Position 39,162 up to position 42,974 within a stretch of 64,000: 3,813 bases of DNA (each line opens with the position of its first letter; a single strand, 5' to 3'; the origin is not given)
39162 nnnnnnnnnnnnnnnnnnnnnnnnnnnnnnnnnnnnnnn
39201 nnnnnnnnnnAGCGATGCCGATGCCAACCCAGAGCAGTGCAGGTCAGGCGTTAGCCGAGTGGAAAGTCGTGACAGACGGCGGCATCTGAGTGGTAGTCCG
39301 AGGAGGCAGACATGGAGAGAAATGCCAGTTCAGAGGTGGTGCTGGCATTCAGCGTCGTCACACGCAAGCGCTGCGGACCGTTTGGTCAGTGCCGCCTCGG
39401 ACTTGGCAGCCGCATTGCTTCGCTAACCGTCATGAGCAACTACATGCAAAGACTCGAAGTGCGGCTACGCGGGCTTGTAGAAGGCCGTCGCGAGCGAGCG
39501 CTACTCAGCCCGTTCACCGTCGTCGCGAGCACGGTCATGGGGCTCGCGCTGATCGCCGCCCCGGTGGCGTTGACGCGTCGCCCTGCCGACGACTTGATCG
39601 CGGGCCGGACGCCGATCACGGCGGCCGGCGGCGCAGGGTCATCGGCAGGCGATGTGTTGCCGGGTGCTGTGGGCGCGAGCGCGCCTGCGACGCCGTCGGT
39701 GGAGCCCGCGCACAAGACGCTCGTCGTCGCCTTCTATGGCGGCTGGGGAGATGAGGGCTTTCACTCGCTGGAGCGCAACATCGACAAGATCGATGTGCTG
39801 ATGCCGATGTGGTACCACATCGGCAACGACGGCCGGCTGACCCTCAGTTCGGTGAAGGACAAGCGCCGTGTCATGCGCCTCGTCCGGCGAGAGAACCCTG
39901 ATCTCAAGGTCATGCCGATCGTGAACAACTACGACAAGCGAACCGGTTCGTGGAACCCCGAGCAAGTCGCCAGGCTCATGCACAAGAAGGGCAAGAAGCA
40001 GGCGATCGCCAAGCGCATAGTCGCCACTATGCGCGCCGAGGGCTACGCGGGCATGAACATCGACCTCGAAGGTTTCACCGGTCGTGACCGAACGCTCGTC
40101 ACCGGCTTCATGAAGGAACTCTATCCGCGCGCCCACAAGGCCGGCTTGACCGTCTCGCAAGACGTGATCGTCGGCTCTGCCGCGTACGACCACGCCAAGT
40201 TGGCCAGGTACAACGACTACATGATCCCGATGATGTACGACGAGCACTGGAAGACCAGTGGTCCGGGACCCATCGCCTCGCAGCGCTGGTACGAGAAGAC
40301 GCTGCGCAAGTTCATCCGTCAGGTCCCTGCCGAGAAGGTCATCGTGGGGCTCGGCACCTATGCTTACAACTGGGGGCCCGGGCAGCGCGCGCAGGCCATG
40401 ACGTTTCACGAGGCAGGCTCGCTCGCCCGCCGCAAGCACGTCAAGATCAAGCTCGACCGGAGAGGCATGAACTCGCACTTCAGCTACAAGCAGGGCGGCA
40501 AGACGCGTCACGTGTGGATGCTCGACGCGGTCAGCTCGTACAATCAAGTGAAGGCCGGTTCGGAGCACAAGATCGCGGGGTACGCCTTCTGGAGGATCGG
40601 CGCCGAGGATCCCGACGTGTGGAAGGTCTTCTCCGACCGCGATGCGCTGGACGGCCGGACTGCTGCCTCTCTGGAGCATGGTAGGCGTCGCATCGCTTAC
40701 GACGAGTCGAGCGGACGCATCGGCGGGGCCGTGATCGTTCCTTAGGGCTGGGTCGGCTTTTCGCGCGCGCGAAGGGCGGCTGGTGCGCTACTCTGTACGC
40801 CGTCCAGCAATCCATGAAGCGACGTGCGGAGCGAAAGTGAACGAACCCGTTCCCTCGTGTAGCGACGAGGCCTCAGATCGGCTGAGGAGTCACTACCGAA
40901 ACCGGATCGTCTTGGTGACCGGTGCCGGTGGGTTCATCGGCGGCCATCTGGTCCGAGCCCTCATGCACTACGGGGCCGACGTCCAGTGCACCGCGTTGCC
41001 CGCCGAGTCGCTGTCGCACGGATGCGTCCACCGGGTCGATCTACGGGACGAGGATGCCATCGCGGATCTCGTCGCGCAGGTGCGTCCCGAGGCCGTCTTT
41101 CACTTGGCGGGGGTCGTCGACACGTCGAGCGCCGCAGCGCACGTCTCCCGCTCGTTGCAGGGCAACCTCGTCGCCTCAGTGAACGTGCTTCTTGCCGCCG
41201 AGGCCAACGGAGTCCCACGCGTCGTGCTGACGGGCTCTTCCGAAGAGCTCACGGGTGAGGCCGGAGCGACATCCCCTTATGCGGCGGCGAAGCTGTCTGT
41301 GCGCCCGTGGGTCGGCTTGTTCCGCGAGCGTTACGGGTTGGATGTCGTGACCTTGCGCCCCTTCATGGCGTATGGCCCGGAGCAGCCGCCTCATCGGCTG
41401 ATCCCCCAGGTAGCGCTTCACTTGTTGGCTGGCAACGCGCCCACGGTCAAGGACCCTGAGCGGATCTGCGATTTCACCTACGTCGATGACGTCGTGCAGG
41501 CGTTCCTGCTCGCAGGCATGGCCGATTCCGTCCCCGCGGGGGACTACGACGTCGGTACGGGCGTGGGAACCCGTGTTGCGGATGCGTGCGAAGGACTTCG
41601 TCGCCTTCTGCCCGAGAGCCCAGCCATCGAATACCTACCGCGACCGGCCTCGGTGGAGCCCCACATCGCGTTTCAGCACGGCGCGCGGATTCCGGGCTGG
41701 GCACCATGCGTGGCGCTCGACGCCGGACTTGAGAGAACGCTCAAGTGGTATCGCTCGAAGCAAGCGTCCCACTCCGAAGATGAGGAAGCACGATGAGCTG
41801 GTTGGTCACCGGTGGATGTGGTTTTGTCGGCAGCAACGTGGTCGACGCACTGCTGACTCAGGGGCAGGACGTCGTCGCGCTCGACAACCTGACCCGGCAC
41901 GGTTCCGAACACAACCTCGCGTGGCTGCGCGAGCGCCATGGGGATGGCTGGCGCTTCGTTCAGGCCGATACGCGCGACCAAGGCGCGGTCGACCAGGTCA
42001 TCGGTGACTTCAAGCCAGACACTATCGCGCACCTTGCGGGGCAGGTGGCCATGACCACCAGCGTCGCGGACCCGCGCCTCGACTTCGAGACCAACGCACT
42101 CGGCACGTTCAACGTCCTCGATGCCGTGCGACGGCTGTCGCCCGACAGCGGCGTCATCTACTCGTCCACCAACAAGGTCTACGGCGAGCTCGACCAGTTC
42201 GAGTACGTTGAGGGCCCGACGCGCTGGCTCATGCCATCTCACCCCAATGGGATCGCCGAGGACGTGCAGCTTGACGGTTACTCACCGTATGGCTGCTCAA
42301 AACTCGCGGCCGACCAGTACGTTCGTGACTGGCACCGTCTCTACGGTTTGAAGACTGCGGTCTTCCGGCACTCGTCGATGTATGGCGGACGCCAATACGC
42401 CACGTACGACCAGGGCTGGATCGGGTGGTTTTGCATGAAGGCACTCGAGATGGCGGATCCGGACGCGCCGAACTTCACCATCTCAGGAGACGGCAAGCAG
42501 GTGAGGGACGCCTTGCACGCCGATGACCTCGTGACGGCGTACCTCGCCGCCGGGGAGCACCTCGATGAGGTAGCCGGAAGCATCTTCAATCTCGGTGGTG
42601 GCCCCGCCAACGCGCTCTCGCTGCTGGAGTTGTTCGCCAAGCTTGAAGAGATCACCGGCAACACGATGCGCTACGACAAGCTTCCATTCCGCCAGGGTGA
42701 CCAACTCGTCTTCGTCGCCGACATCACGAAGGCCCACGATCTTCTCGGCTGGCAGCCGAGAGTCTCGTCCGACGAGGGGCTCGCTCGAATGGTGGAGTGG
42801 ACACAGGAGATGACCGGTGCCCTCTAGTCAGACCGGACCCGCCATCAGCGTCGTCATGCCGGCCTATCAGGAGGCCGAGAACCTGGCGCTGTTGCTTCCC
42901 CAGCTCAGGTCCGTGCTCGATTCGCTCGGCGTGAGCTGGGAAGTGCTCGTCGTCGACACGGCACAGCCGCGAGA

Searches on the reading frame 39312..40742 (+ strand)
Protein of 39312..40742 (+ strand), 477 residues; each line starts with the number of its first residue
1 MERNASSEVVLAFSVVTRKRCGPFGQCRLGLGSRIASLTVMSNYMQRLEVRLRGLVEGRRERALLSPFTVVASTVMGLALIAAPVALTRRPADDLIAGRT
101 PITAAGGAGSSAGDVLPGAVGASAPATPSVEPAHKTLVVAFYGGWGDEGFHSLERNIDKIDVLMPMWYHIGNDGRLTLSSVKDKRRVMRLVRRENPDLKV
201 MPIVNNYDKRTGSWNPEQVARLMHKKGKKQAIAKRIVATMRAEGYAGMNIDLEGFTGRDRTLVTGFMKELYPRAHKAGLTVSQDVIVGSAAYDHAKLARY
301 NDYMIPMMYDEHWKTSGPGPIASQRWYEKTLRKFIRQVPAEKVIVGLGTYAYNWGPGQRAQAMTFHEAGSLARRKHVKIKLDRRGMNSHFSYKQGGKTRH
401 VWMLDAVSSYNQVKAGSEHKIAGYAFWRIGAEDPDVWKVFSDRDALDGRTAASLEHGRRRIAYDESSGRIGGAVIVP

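Call 38: search_protein_families(library=pfam, proteins=[window:39312-40742:+], max_evalue=0.000001)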
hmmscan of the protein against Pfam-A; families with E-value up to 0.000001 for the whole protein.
window:39312-40742:+ (477 aa): 1 family
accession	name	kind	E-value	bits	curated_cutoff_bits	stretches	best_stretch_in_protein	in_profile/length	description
PF00704.34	Glyco_hydro_18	-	5.2e-17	62.9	29.6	1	138-431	2-316/317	Glycosyl hydrolases family 18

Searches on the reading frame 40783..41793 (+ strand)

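Call 38: search_protein_families(library=pfam, proteins=[window:40783-41793:+], max_evalue=0.000001)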
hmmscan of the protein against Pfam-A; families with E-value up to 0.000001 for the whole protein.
window:40783-41793:+ (337 aa): 4 families
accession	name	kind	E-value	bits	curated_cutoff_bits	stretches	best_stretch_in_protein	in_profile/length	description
PF01370.27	Epimerase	-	8.9e-38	130.5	20.9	1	43-258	1-240/240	NAD dependent epimerase/dehydratase family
PF16363.11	GDP_Man_Dehyd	-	2.8e-25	89.9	27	1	44-270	1-260/332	GDP-mannose 4,6 dehydratase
PF01073.25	3Beta_HSD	-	3.1e-13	49.9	22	1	44-154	1-118/280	3-beta hydroxysteroid dehydrogenase/isomerase family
PF04321.23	RmlD_sub_bind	-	3.3e-07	30.1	27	1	43-145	3-95/287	RmlD substrate binding domain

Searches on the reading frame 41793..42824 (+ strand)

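Call 38: search_protein_families(library=pfam, proteins=[window:41793-42824:+], max_evalue=0.000001)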
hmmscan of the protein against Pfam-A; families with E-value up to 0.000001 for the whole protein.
window:41793-42824:+ (344 aa): 6 families
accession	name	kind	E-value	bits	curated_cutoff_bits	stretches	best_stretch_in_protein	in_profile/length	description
PF16363.11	GDP_Man_Dehyd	-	6.4e-51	174.2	27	1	4-333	1-332/332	GDP-mannose 4,6 dehydratase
PF01370.27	Epimerase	-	9e-51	173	20.9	1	3-268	1-240/240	NAD dependent epimerase/dehydratase family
PF04321.23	RmlD_sub_bind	-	2e-11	43.9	27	1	1-200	1-155/287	RmlD substrate binding domain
PF07993.18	NAD_binding_4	-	4.5e-11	42.8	20.1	1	76-204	90-215/258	Male sterility protein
PF01073.25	3Beta_HSD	-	8.4e-11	41.9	22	1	4-148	1-139/280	3-beta hydroxysteroid dehydrogenase/isomerase family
PF08659.16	KR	-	9.9e-07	29.3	22.6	0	3-140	3-151/180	KR domain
